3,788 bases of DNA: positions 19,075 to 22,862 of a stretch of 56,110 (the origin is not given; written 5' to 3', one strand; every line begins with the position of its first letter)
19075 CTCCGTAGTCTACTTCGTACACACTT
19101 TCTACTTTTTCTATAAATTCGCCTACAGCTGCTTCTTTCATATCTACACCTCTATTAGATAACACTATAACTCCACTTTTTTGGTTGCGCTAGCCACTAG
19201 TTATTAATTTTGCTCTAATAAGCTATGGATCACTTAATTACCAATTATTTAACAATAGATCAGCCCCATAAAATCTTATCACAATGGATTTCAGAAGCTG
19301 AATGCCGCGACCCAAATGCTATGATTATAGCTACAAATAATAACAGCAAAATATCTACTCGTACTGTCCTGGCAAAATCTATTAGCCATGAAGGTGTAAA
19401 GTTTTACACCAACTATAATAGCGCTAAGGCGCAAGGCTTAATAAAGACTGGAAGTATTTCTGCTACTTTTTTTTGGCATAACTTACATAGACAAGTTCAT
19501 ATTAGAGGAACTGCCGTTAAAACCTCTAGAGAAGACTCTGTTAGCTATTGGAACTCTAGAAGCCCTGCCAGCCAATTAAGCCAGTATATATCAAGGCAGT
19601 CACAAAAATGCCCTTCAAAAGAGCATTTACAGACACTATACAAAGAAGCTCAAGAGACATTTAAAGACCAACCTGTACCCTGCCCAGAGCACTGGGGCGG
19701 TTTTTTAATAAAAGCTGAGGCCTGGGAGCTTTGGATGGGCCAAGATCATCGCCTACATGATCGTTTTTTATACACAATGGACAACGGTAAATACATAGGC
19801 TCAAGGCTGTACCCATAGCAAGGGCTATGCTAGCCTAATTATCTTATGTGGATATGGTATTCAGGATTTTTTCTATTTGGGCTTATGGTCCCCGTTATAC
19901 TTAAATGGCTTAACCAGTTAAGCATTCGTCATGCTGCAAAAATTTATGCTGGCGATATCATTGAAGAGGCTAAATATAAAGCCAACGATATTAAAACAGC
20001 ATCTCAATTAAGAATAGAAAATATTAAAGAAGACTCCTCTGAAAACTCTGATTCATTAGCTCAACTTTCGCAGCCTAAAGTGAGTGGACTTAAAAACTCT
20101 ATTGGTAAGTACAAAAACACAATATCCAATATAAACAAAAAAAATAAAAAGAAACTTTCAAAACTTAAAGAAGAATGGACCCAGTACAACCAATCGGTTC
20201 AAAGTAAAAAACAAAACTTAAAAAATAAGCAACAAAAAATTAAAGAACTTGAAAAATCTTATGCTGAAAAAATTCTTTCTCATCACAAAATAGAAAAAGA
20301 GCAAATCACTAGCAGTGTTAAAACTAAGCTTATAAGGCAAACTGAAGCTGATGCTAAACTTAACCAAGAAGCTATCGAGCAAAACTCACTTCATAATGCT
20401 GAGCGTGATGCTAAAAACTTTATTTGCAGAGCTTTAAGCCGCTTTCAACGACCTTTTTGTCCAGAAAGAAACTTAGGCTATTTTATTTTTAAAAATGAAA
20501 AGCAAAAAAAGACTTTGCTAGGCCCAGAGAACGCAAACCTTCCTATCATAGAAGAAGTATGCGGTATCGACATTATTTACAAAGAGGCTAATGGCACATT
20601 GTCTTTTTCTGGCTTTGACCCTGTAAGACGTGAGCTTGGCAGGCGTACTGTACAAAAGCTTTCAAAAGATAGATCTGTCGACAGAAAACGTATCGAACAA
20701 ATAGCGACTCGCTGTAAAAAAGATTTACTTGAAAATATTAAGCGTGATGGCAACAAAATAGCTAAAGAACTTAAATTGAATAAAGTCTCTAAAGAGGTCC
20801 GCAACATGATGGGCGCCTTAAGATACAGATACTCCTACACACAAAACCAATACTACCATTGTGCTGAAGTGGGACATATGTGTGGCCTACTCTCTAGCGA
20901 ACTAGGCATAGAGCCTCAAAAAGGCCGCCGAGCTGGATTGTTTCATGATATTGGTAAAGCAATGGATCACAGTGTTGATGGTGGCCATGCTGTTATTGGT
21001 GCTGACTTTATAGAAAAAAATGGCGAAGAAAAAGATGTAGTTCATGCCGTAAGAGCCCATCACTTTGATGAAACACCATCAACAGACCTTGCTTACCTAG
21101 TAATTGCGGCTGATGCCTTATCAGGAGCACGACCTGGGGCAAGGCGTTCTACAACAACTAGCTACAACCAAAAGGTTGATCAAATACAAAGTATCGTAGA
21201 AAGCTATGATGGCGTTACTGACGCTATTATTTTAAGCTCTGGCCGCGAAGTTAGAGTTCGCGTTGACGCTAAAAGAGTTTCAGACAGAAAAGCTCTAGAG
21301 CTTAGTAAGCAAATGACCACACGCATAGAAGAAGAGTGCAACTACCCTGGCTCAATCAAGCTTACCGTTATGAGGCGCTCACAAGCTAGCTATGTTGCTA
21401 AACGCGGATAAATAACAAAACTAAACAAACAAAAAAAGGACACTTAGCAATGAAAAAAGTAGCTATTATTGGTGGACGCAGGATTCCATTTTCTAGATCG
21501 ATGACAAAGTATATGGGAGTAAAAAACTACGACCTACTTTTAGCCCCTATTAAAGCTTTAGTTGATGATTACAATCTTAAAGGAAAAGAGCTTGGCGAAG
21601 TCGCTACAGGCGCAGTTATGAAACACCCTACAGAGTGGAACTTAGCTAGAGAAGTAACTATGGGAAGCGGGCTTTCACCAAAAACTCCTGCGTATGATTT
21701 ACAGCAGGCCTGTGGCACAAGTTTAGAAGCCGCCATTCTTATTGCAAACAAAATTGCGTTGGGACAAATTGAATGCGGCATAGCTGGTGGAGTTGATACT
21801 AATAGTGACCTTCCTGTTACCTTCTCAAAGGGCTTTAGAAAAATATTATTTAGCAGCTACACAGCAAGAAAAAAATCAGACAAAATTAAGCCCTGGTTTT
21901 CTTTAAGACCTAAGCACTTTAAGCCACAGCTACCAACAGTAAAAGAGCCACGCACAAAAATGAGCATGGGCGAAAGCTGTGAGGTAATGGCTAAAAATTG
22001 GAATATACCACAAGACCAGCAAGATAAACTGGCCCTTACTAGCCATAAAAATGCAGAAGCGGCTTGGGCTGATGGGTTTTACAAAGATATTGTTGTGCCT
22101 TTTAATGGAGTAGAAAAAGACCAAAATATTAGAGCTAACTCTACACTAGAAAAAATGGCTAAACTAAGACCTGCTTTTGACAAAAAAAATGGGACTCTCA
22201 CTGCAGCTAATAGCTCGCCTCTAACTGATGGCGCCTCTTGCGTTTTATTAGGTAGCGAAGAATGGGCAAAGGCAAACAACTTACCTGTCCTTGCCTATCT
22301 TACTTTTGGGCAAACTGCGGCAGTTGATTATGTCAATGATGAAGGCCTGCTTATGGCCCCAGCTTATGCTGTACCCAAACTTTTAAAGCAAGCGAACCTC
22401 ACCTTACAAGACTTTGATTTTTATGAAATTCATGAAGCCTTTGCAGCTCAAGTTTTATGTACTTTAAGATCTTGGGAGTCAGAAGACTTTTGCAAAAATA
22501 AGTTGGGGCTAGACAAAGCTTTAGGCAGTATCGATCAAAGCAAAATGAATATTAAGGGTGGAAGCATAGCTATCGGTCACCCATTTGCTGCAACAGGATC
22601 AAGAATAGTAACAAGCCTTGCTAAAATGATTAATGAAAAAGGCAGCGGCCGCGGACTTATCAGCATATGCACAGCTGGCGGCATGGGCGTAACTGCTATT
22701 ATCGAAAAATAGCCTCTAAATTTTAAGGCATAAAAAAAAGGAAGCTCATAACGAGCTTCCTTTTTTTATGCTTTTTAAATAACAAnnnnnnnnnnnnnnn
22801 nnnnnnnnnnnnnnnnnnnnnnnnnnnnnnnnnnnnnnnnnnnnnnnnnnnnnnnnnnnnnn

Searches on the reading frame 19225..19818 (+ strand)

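Call 83: search_protein_families(library=pfam, proteins=[window:19225-19818:+], max_evalue=0.0001)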
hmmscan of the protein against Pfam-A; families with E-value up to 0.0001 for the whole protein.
window:19225-19818:+ (197 aa): 2 families
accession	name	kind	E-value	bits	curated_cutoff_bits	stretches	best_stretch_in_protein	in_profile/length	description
PF10590.14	PNP_phzG_C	-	2.1e-12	47.2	27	1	157-197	1-42/42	Pyridoxine 5'-phosphate oxidase C-terminal dimerisation region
PF01243.27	PNPOx_N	-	1.3e-08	35.7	28.1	1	27-133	9-107/120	Pyridoxamine 5'-phosphate oxidase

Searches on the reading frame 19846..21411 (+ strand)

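Call 63: search_protein_families(library=pfam, proteins=[window:19846-21411:+], max_evalue=0.00001)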
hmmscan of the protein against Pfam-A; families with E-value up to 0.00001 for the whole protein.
window:19846-21411:+ (521 aa): 1 family
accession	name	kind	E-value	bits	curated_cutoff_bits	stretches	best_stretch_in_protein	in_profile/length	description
PF01966.28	HD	-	1.3e-14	54.9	22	1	336-426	2-114/116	HD domain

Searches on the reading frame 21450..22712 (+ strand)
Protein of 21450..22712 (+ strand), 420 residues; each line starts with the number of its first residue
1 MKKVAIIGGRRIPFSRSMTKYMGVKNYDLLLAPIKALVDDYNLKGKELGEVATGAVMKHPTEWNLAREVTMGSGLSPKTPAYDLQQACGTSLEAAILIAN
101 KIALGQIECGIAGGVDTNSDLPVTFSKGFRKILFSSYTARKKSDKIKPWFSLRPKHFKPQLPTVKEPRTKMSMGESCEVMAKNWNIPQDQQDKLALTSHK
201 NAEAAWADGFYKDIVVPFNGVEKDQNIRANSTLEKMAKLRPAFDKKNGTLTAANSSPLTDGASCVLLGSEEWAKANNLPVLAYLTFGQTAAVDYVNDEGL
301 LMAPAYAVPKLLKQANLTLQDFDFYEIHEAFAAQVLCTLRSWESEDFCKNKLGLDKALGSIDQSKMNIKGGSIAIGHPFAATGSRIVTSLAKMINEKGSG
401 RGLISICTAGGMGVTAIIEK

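Call 63: search_protein_families(library=pfam, proteins=[window:21450-22712:+], max_evalue=0.00001)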
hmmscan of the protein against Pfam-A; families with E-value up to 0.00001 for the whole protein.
window:21450-22712:+ (420 aa): 2 families
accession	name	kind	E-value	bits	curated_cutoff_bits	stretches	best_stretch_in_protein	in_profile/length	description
PF00108.29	Thiolase_N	-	1.9e-51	175.4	26.4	1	4-271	1-260/260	Thiolase, N-terminal domain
PF02803.24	Thiolase_C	-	1.8e-33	115.3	27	1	287-420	10-123/123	Thiolase, C-terminal domain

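Call 67: find_encoding_contigs(protein=window:21450-22712:+, flank=1000, max_places=4)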
Protein window:21450-22712:+ (420 aa): no gene with exactly this product is on record in the collection.
